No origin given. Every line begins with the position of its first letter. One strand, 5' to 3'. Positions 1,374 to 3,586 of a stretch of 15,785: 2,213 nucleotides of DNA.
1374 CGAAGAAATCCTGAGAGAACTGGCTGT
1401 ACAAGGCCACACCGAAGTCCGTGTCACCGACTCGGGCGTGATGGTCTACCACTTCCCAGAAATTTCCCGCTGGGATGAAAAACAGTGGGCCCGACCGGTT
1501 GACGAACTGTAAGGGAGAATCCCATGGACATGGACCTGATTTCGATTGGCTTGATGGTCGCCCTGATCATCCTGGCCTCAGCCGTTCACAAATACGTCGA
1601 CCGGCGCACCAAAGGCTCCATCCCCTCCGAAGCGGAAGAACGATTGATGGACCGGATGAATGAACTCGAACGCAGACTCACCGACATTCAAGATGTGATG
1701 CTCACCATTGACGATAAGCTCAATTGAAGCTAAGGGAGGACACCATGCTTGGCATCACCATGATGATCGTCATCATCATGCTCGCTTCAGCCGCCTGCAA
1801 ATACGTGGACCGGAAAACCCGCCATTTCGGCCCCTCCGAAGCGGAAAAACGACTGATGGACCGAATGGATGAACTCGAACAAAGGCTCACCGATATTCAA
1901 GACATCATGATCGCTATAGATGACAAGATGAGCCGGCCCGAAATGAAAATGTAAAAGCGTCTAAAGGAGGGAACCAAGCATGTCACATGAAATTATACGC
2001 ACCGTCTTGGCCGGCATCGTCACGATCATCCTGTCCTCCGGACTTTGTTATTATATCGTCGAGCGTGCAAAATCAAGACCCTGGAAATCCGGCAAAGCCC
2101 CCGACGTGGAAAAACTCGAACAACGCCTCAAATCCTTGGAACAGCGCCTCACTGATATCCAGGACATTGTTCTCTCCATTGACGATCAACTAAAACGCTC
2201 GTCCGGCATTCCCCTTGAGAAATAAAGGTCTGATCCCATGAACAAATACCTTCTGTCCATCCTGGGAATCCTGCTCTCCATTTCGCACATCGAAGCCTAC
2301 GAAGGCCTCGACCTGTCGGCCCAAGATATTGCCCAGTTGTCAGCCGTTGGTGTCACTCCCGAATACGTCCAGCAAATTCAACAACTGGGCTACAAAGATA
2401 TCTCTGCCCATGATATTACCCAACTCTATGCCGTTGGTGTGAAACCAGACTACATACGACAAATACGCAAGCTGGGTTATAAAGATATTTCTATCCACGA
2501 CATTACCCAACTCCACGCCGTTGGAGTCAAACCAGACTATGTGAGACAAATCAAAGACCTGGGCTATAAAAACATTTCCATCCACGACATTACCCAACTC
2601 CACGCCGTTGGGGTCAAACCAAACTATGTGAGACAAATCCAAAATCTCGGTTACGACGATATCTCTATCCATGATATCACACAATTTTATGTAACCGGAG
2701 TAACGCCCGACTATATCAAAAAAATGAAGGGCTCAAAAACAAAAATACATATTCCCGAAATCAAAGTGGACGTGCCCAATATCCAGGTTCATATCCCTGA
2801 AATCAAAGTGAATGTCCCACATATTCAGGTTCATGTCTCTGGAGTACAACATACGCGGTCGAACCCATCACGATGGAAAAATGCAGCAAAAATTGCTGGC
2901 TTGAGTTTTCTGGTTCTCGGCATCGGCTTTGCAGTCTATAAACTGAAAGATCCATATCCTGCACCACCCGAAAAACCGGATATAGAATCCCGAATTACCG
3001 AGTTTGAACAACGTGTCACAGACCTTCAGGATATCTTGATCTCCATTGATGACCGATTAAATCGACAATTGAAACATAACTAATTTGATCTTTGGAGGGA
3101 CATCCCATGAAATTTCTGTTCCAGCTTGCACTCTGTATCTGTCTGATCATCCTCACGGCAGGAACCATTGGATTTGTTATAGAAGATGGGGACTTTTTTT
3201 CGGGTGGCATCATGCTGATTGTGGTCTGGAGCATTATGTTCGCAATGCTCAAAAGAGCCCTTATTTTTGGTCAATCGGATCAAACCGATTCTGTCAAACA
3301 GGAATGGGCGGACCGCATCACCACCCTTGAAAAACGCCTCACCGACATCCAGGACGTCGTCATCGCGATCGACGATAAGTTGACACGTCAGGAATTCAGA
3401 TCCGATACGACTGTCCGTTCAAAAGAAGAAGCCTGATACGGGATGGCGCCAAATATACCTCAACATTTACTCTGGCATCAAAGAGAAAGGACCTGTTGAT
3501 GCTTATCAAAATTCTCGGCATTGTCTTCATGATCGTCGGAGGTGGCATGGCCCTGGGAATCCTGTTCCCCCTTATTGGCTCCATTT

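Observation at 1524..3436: Five tandem paralogs sharing a C-terminal motif on divergent membrane/extracytoplasmic N-termini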

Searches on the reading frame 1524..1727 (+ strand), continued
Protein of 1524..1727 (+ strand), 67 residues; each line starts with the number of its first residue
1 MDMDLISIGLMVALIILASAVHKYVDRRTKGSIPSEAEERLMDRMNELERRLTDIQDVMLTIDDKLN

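Call 60: find_encoding_contigs(protein=P0275, flank=5000, max_places=1)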
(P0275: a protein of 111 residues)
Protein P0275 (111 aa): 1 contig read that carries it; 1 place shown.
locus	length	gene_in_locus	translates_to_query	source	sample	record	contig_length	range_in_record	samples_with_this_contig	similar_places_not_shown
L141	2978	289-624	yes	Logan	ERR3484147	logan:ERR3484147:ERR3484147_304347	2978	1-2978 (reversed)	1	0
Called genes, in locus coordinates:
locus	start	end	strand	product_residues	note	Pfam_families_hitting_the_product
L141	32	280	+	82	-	-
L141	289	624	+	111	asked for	-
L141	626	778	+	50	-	-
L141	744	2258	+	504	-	PF13431:TPR_17 (faint), PF00515:TPR_1 (faint), PF07719:TPR_2 (faint), PF13181:TPR_8 (faint), PF13414:TPR_11 (faint), PF13428:TPR_14 (faint), PF14559:TPR_19 (weak), PF02518:HATPase_c, +1 more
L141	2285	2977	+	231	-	?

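Call 68: predict_structure(alignment_id=A4)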
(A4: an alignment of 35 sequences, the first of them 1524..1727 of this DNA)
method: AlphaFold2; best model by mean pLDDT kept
length: 67 residues; sequences in the alignment: 35
mean_pLDDT: 78.7   pTM: 0.45
mean pLDDT of the five models: 78.7, 76.1, 73.6, 72.5, 67.1
residues with pLDDT >= 90: 0; 70-90: 53; 50-70: 14; < 50: 0
segments of 3 or more residues with pLDDT < 50: none
pLDDT, mean of each block of 10 residues (from residue 1): 75 85 71 69 84 86 81
secondary structure, 60 per line:
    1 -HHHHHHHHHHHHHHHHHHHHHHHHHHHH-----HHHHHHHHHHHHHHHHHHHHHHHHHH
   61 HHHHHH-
elements in order: H2-29 H35-66
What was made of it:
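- On PspB (PF06667 / TIGR02976): AF2 gives two helices (call 68).
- Checked: The AF2 model of W1 has a TM helix at 2-29 and a second helix at 35-66, pLDDT 79 (call 68).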

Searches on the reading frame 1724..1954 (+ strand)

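Call 4: search_protein_families(library=pfam, proteins=[window:1724-1954:+], max_evalue=1)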
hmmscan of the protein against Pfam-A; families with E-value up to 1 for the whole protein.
window:1724-1954:+ (76 aa): 2 families
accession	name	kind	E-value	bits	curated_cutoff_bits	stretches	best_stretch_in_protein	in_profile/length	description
PF18982.5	JetA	-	0.037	13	26.2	1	33-71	222-260/434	Wadjet protein JetA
PF08653.15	DASH_Dam1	-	0.19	12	26.6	1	42-66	6-30/56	DASH complex subunit Dam1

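Call 6: search_protein_families(library=ncbifam, proteins=[window:1724-1954:+], max_evalue=1)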
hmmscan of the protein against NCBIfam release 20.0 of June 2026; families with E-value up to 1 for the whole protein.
window:1724-1954:+ (76 aa): 1 family
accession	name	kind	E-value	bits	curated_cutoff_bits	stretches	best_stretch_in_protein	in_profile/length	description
NF007647.0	PRK10318.1-4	equivalog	0.087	12.8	159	1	16-68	32-83/130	hypothetical protein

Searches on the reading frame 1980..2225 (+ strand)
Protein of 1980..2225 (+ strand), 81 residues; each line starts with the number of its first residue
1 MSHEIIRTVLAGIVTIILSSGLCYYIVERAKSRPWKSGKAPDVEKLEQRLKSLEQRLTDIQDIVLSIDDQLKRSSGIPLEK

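Call 4: search_protein_families(library=pfam, proteins=[window:1980-2225:+], max_evalue=1)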
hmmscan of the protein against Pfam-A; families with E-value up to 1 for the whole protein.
window:1980-2225:+ (81 aa): 9 families
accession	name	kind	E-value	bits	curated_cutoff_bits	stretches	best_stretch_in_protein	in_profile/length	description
PF05531.17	NPV_P10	-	0.0021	18.9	29.8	1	39-73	33-67/75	Nucleopolyhedrovirus P10 protein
PF18619.6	GAIN_A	-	0.015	15.9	35.7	1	33-60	20-47/48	GPCR-Autoproteolysis-INducing (GAIN) subdomain A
PF10814.13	CwsA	-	0.055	14.2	26.7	1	8-44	92-129/134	Cell wall synthesis protein CwsA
PF23991.1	DUF7310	-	0.057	14.4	40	1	40-61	29-50/83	Coiled-coil region of unknown function (DUF7310)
PF05694.17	SBP56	-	0.059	12.6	34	1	11-70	259-316/453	56kDa selenium binding protein (SBP56)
PF25014.1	NET2A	-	0.084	13.1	33.1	1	41-71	181-211/235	NET2A-like domain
PF13600.11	DUF4140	-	0.091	13.6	27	1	33-72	57-96/98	N-terminal domain of unknown function (DUF4140)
PF08965.17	Aca2_YdiL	-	0.13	12.9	23.8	1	26-73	24-75/118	Aca2/YdiL-like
PF10779.14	XhlA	-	0.32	11.6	34.7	1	42-62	5-25/67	Haemolysin XhlA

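Call 6: search_protein_families(library=ncbifam, proteins=[window:1980-2225:+], max_evalue=1)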
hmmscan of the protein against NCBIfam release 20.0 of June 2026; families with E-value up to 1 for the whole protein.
window:1980-2225:+ (81 aa): 1 family
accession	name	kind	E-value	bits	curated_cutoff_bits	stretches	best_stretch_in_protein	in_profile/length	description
TIGR02978.1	phageshock_pspC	equivalog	0.00097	19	104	1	25-73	65-116/121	envelope stress response membrane protein PspC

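Call 8: find_homologous_proteins(query=A2, max_evalue=0.01)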
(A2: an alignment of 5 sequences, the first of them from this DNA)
Query A2 (5 sequences) (81 aa, profile of the alignment): 250 proteins with E <= 0.01 among 1056 candidates; the best 120 are listed.
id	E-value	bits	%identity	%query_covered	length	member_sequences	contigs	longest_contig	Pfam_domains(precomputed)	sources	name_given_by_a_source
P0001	1.0e-29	120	48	75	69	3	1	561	-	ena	-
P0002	1.2e-27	113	43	74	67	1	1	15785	-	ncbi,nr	ncbi:MAG: hypothetical protein O7G87_18065 [bacterium]|nr:hypothetical protein [bacterium]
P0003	2.4e-27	112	48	75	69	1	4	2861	-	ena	-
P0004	3.1e-27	112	99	100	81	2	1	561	-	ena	-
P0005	4.4e-27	111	46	75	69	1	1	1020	-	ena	-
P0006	8.1e-27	111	42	74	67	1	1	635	-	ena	-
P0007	1.6e-26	110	42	75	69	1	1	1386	-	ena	-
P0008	2.0e-26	109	41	74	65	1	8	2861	-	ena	-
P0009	1.1e-24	104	43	73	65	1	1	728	-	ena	-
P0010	1.6e-24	103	37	78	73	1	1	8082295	-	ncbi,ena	-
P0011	4.3e-24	102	38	78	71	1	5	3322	-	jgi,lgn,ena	jgi:hypothetical protein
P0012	7.1e-24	101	42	77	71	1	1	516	-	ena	-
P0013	8.5e-24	101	42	78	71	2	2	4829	-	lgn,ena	-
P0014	1.4e-23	100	40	78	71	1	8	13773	-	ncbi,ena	-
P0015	1.8e-23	100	38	75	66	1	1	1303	-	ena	-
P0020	4.1e-23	99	73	100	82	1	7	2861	-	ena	-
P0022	6.3e-23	98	38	75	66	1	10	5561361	-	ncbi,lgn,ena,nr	ncbi:MAG: hypothetical protein OXI94_16375 [Gemmatimonadota bacterium]|nr:hypothetical protein [Gemm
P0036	2.0e-22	96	43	83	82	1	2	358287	-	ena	-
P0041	2.2e-22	96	46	81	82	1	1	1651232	-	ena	-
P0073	1.4e-21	94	38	78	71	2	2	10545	-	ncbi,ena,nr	ncbi:MAG: hypothetical protein O2954_05450 [bacterium]|nr:hypothetical protein [bacterium]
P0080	2.0e-21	93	37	79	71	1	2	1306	-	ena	-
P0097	7.6e-21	91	35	78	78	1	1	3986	-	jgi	jgi:hypothetical protein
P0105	1.3e-20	91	39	75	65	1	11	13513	-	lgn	-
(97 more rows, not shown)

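Call 11: find_encoding_contigs(protein=P0022, flank=8000, max_places=3)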
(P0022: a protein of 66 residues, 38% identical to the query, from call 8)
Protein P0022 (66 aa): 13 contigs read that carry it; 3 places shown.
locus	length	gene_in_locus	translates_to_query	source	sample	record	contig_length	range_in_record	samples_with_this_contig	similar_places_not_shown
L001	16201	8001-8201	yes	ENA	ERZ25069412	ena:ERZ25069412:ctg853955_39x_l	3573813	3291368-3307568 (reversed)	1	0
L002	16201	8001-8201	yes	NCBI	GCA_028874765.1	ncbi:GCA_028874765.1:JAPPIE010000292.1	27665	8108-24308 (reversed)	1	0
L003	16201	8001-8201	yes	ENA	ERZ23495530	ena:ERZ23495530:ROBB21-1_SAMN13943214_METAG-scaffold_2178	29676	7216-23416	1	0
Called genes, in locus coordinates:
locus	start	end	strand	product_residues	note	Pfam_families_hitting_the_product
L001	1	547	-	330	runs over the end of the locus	PF00586:AIRS, PF02769:AIRS_C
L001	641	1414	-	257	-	PF00977:His_biosynth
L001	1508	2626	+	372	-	PF02073:Peptidase_M29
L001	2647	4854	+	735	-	PF00403:HMA, PF00122:E1-E2_ATPase, PF00702:Hydrolase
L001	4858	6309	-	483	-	PF01476:LysM, PF23472:LysM2_CERK1_LYK3_4_5 (faint), PF23473:LysM3_LYK4_5 (weak), PF23577:LysM_RLK (faint), PF01476:LysM, PF01520:Amidase_3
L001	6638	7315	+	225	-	PF04012:PspA_IM30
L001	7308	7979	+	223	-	-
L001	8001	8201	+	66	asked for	-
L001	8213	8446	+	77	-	-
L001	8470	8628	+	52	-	-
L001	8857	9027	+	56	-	-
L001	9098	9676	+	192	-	PF04542:Sigma70_r2, PF08281:Sigma70_r4_2, PF04545:Sigma70_r4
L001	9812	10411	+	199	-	-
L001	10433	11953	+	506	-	PF01145:Band_7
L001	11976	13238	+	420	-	PF13431:TPR_17 (faint), PF02518:HATPase_c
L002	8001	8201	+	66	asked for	-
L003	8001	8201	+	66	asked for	-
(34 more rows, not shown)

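Call 12: find_encoding_contigs(protein=P0010, flank=8000, max_places=3)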
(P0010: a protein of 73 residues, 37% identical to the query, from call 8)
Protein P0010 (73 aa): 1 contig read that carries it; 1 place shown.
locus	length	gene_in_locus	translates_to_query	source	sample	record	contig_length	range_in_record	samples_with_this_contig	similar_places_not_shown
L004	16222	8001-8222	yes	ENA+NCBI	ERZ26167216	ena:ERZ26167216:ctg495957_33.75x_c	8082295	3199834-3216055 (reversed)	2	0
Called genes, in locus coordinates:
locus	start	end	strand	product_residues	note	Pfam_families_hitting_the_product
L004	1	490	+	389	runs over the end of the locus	PF13401:AAA_22 (weak)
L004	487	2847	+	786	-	PF13191:AAA_16, PF12802:MarR_2 (weak), PF00515:TPR_1, PF07719:TPR_2 (weak), PF13432:TPR_16 (weak), PF14559:TPR_19 (weak), PF00515:TPR_1 (weak), PF07719:TPR_2 (weak), +20 more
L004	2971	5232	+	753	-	PF00403:HMA, PF00122:E1-E2_ATPase, PF00702:Hydrolase, PF12710:HAD (weak), PF08282:Hydrolase_3 (faint)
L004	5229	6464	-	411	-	PF01476:LysM, PF01520:Amidase_3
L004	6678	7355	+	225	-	PF04012:PspA_IM30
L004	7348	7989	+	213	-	-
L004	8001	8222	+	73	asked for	-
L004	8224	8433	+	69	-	-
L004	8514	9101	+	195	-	-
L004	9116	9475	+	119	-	PF05154:TM2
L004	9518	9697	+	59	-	-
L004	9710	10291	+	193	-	PF04542:Sigma70_r2, PF08281:Sigma70_r4_2, PF04545:Sigma70_r4 (weak)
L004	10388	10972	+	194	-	-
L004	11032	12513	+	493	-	PF01145:Band_7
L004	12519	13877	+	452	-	PF00515:TPR_1 (faint), PF07719:TPR_2 (faint), PF13181:TPR_8 (faint), PF13428:TPR_14 (faint), PF13431:TPR_17 (faint), PF13432:TPR_16 (faint), PF23914:TPR_CcmH_CycH (faint), PF02518:HATPase_c, +2 more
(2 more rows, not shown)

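Call 37: search_protein_families(library=ncbifam, proteins=[P0073, P0097, P0080, P0036, P0013, P0105, P0041], max_evalue=1)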
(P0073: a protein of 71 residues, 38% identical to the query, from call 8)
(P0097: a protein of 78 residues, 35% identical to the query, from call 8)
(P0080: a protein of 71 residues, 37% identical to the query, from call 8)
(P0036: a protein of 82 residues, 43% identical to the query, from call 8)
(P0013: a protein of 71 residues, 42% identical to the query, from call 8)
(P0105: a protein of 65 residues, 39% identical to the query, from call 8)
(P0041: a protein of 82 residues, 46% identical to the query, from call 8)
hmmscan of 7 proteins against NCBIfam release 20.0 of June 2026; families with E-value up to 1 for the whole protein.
P0073 (71 aa): 2 families
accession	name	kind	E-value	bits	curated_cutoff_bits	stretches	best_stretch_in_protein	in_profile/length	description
TIGR02976.1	phageshock_pspB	equivalog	0.022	15.1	51.7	1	8-50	14-53/75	envelope stress response membrane protein PspB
NF048001.1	GTP_morpho_1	equivalog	0.093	12.5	50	1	33-60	18-45/70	GTA head formation protein, RCAP_rcc01685 family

P0097 (78 aa): 1 family
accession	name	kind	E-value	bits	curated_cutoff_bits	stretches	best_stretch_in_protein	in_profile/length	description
TIGR02976.1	phageshock_pspB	equivalog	0.019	15.3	51.7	1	1-52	2-55/75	envelope stress response membrane protein PspB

P0080 (71 aa): 1 family
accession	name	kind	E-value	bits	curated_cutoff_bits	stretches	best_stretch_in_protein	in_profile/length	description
NF053601.1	asym_polar_PgfA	equivalog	0.061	12.7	160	1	4-41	6-42/303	cell envelope lipid trafficking protein PgfA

P0036 (82 aa): 3 families
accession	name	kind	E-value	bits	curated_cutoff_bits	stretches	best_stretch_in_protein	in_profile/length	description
NF006292.0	PRK08475.1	equivalog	0.025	14.2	166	1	15-39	35-59/171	F0F1 ATP synthase subunit B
TIGR02978.1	phageshock_pspC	equivalog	0.077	12.9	104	1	13-77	46-116/121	envelope stress response membrane protein PspC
NF048001.1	GTP_morpho_1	equivalog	0.13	12.1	50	0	45-71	16-43/70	GTA head formation protein, RCAP_rcc01685 family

P0013 (71 aa): 0 families

P0105 (65 aa): 1 family
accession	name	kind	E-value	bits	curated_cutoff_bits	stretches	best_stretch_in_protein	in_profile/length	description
NF001384.0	PRK00279.2-2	equivalog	0.034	13.9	152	1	2-56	57-111/191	adenylate kinase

P0041 (82 aa): 5 families
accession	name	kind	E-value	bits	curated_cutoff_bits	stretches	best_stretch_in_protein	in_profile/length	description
NF048001.1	GTP_morpho_1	equivalog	0.072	12.9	50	0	47-72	19-44/70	GTA head formation protein, RCAP_rcc01685 family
NF045939.1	MHJ_0274_fam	hypoth_equivalog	0.14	11.9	80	1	12-57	5-50/165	MHJ_0274 family protein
TIGR01195.1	oadG_fam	subfamily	0.15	12.6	36.05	1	11-32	10-31/84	sodium pump decarboxylases, gamma subunit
TIGR04429.1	Phr_nterm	subfamily_domain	0.32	11.6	25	1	12-29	7-24/28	Phr family secreted Rap phosphatase inhibitor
TIGR02978.1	phageshock_pspC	equivalog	0.33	10.8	104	1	39-75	78-114/121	envelope stress response membrane protein PspC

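Call 84: find_encoding_contigs(protein=P0020, flank=3000, max_places=2)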
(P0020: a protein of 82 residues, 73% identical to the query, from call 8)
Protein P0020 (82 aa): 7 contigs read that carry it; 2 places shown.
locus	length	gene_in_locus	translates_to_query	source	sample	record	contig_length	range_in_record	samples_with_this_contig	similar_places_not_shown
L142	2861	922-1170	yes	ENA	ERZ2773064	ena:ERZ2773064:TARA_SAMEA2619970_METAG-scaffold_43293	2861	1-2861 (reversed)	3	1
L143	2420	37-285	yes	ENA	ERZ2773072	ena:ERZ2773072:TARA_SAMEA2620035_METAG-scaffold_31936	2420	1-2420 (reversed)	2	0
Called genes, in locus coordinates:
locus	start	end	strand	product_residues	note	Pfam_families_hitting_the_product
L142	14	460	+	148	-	-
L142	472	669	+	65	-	-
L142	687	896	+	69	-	-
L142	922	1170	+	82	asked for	-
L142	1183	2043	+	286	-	-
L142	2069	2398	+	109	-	-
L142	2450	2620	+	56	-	-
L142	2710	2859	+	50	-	?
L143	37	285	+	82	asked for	-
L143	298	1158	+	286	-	-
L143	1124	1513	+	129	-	-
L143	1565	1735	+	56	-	-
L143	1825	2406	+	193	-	PF04542:Sigma70_r2, PF08281:Sigma70_r4_2, PF04545:Sigma70_r4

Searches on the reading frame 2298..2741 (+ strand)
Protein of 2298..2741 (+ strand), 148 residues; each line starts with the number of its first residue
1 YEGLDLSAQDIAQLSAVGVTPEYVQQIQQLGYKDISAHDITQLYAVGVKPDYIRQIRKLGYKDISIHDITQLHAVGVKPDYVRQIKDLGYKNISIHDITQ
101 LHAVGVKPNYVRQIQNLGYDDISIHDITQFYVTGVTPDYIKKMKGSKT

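Call 87: search_solved_structures(query=window:2298-2741:+, max_evalue=10)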
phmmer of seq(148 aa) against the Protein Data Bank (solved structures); distinct sequences matched with E-value up to 10: 5.
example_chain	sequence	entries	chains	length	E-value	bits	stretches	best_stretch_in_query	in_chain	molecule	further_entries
8v2d_J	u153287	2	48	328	2e-12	50.8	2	14-102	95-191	O43_129 component A | O43_129_+4 component A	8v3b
3wqo_A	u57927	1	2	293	0.16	15.5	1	74-126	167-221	Uncharacterized protein MJ1311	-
6hdh_A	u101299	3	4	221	0.63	13.5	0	71-122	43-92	Beta-phosphoglucomutase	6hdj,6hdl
4v4n_Ab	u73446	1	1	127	0.76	13.2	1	49-106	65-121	50S ribosomal protein L32E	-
4v6u_Bb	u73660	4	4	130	0.76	13.2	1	49-107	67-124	50S ribosomal protein L32e | Large ribosomal subunit protein eL32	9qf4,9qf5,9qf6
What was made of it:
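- Tried and rejected: The W4 repeat region, searched against PDB sequences, matched only a de novo designed helical repeat protein (call 87).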

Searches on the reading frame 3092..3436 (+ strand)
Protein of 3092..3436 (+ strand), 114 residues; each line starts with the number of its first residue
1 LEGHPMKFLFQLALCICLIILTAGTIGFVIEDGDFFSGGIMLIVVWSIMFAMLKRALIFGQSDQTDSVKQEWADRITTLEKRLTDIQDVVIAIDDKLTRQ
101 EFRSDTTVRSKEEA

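Call 4: search_protein_families(library=pfam, proteins=[window:3092-3436:+], max_evalue=1)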
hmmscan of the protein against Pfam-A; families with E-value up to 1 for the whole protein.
window:3092-3436:+ (114 aa): 3 families
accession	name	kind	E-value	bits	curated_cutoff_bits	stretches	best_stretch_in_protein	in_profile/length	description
PF10643.14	Cytochrome-c551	-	0.0033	17.4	27.1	1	9-56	53-100/216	Photosystem P840 reaction-centre cytochrome c-551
PF25526.1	LIP-1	-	0.056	13.2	34.1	1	67-113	66-115/250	Liprin-alpha-like coiled coil domain 2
PF20990.2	DUF2207_C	-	0.12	12.5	33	1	12-87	140-214/247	Predicted membrane protein (DUF2207) C-terminal domain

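Call 6: search_protein_families(library=ncbifam, proteins=[window:3092-3436:+], max_evalue=1)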
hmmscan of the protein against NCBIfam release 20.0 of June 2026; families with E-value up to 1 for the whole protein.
window:3092-3436:+ (114 aa): 3 families
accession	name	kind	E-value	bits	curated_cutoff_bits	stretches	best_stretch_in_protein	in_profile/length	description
TIGR01433.1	CyoA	equivalog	0.0076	15.7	266.2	1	10-93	8-90/226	ubiquinol oxidase subunit II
TIGR02978.1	phageshock_pspC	equivalog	0.041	13.8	104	1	35-101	40-104/121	envelope stress response membrane protein PspC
NF037998.2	RND_1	equivalog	0.053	11.2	400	1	12-87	984-1057/1237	protein translocase SecDF, variant type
